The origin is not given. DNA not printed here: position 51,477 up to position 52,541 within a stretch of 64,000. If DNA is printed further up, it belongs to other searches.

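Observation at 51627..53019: Divergent SET-domain methyltransferase / sirtuin pair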

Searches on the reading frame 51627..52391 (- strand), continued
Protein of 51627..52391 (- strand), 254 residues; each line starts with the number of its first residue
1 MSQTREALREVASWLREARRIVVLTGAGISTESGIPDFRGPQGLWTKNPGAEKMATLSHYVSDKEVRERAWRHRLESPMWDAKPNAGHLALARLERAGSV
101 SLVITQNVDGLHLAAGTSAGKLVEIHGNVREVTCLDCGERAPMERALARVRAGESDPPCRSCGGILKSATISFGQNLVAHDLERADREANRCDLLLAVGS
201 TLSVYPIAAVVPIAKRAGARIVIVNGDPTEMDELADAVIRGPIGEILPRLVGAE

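Call 48: find_encoding_contigs(protein=P0144, flank=5000, max_places=2)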
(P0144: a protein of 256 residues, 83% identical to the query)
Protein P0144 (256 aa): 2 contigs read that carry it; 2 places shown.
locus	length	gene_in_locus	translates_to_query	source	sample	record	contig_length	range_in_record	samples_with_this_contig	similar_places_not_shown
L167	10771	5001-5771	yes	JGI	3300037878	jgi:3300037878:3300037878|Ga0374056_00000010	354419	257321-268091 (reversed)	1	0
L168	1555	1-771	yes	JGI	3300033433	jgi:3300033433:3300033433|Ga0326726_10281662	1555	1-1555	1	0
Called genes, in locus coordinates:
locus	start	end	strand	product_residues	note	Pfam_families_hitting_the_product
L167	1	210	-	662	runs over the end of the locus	PF01564:Spermine_synth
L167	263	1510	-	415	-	PF03741:TerC, PF09656:PGPGW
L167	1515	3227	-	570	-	PF00999:Na_H_Exchanger, PF00359:PTS_EIIA_2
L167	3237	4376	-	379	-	PF00285:Citrate_synt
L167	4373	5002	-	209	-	PF00856:SET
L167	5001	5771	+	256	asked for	PF00205:TPP_enzyme_M (faint), PF02146:SIR2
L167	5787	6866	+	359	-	PF13439:Glyco_transf_4, PF20706:GT4-conflict, PF00534:Glycos_transf_1, PF13692:Glyco_trans_1_4, PF13524:Glyco_trans_1_2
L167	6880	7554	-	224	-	-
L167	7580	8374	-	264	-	PF06182:ABC2_membrane_6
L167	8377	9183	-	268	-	PF06182:ABC2_membrane_6 (faint)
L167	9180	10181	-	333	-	PF00005:ABC_tran, PF13304:AAA_21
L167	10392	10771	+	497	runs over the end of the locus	PF13231:PMT_2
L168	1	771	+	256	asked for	PF00205:TPP_enzyme_M (faint), PF02146:SIR2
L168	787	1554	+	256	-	?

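Call 49: find_encoding_contigs(protein=P0129, flank=5000, max_places=2)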
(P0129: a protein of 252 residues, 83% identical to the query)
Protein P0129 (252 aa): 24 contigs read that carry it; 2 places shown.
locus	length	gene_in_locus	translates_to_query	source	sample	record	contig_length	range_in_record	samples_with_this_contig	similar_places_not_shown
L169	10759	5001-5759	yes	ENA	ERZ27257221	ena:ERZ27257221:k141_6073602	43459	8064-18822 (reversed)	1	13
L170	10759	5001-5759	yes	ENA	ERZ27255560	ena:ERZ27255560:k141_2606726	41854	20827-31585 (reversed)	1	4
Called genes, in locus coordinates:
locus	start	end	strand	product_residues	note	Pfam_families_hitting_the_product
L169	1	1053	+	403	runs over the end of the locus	PF25917:BSH_RND (weak), PF25876:HH_MFP_RND, PF25954:Beta-barrel_RND_2, PF25967:RND-MFP_C, PF25989:YknX_C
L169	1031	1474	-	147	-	PF04120:Iron_permease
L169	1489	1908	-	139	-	PF01894:YjbQ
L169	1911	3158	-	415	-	PF03741:TerC, PF09656:PGPGW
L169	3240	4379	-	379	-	PF00285:Citrate_synt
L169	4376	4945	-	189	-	PF00856:SET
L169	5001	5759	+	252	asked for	PF00205:TPP_enzyme_M (faint), PF02146:SIR2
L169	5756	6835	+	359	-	PF13439:Glyco_transf_4, PF20706:GT4-conflict, PF00534:Glycos_transf_1, PF13692:Glyco_trans_1_4, PF13524:Glyco_trans_1_2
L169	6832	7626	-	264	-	PF06182:ABC2_membrane_6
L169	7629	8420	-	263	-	-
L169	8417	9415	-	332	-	PF00005:ABC_tran, PF13304:AAA_21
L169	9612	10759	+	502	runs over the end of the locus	PF13231:PMT_2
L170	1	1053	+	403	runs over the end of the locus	PF25917:BSH_RND (weak), PF25876:HH_MFP_RND, PF25954:Beta-barrel_RND_2, PF25967:RND-MFP_C, PF25989:YknX_C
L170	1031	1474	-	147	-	PF04120:Iron_permease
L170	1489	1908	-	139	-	PF01894:YjbQ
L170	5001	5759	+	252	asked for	PF00205:TPP_enzyme_M (faint), PF02146:SIR2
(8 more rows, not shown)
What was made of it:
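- Homologues at 83% identity keep the arrangement (calls 48, 49).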

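Call 50: find_encoding_contigs(protein=P0237, flank=5000, max_places=2)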
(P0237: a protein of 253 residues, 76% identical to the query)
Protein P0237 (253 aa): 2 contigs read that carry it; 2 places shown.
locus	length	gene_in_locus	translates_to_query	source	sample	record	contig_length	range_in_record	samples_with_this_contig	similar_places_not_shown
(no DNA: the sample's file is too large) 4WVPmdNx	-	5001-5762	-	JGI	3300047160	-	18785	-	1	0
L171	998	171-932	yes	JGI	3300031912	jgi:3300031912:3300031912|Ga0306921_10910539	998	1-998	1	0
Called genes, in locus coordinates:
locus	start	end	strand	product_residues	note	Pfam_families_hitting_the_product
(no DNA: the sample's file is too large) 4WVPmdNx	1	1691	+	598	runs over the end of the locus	PF00501:AMP-binding, PF13193:AMP-binding_C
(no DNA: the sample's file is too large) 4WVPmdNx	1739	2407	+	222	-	PF00702:Hydrolase, PF12710:HAD (weak), PF13344:Hydrolase_6 (faint), PF13419:HAD_2, PF13242:Hydrolase_like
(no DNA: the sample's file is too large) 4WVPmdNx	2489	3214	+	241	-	PF03070:TENA_THI-4, PF14518:Haem_oxygenas_2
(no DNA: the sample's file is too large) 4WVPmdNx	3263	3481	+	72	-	PF01155:HypA (weak), PF23455:DUF7129 (weak), PF09723:Zn_ribbon_8 (weak)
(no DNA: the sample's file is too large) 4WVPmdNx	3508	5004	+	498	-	PF00890:FAD_binding_2 (faint), PF01266:DAO, PF01494:FAD_binding_3 (faint), PF13450:NAD_binding_8 (weak)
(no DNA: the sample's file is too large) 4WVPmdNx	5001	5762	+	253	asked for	PF00205:TPP_enzyme_M (faint), PF02146:SIR2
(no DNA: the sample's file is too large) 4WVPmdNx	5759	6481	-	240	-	PF00702:Hydrolase, PF13419:HAD_2, PF13242:Hydrolase_like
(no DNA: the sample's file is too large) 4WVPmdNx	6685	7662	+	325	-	-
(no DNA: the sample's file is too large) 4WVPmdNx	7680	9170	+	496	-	PF08811:DUF1800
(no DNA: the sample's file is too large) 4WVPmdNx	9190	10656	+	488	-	PF07394:DUF1501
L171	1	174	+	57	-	?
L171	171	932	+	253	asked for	PF00205:TPP_enzyme_M (faint), PF02146:SIR2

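Call 51: find_encoding_contigs(protein=P0217, flank=5000, max_places=2)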
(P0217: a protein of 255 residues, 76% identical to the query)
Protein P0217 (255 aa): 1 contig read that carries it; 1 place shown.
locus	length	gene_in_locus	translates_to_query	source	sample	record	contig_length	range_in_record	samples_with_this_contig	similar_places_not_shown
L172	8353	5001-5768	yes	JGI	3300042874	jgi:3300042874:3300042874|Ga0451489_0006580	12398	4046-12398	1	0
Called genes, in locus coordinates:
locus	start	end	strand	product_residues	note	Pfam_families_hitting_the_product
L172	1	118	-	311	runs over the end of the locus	-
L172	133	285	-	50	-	-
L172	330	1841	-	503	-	PF07969:Amidohydro_3, PF01979:Amidohydro_1 (faint)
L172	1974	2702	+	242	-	PF07238:PilZ (weak)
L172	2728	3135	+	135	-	PF07007:LprI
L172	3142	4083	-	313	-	-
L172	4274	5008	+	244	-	PF14366:DUF4410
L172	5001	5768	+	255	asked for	PF02146:SIR2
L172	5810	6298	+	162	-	PF13577:SnoaL_4, PF14534:DUF4440 (weak), PF12680:SnoaL_2 (weak)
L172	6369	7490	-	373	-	-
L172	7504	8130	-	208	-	PF00440:TetR_N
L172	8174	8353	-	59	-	?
